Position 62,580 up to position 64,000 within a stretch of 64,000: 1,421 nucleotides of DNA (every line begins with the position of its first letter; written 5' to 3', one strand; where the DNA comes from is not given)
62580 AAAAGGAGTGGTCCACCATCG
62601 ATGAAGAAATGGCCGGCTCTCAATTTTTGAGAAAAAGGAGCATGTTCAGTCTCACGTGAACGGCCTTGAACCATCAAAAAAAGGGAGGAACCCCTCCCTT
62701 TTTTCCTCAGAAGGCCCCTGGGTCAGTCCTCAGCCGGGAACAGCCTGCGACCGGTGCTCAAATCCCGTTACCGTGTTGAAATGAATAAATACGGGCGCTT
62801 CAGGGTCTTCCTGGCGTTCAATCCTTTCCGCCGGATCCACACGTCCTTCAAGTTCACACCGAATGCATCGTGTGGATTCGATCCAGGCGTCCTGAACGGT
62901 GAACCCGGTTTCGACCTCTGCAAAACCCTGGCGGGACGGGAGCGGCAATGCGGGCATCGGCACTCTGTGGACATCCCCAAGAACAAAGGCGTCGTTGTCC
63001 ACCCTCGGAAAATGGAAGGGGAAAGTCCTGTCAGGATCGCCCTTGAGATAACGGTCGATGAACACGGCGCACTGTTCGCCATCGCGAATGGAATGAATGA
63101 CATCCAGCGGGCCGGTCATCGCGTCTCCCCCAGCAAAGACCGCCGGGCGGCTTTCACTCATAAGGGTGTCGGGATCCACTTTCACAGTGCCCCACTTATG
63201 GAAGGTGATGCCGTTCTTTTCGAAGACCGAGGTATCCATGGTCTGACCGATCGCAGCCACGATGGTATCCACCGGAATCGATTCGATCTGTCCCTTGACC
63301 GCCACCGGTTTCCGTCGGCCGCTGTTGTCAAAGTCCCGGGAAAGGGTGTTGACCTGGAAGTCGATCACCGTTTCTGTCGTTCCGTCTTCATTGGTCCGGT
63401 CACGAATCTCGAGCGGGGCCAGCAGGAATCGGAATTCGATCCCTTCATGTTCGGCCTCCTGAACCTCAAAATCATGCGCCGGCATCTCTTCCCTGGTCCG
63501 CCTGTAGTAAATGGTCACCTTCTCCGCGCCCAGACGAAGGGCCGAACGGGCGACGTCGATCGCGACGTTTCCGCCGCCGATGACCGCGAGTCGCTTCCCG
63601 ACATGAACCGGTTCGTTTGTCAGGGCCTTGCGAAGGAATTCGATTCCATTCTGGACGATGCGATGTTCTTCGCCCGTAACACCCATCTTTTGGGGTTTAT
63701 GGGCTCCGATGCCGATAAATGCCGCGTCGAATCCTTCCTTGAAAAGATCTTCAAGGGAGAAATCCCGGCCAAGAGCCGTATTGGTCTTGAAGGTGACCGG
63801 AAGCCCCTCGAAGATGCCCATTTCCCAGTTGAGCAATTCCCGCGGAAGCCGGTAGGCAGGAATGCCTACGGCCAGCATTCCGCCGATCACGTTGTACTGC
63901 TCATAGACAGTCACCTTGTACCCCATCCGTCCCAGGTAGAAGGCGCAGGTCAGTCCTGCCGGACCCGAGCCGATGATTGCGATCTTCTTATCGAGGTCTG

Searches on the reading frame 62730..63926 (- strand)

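Call 36: search_protein_families(library=pfam, proteins=[window:62730-63926:-], max_evalue=0.0001)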
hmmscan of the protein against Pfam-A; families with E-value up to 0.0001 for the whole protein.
window:62730-63926:- (398 aa): 3 families
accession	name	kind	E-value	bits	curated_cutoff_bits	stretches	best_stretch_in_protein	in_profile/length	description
PF07992.20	Pyr_redox_2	-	2.2e-21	77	26.1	1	59-282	93-290/291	Pyridine nucleotide-disulphide oxidoreductase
PF13738.12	Pyr_redox_3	-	2.6e-07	30.6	30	1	71-265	130-303/305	Pyridine nucleotide-disulphide oxidoreductase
PF00070.33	Pyr_redox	-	3.4e-05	24.7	22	0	112-182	1-72/82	Pyridine nucleotide-disulphide oxidoreductase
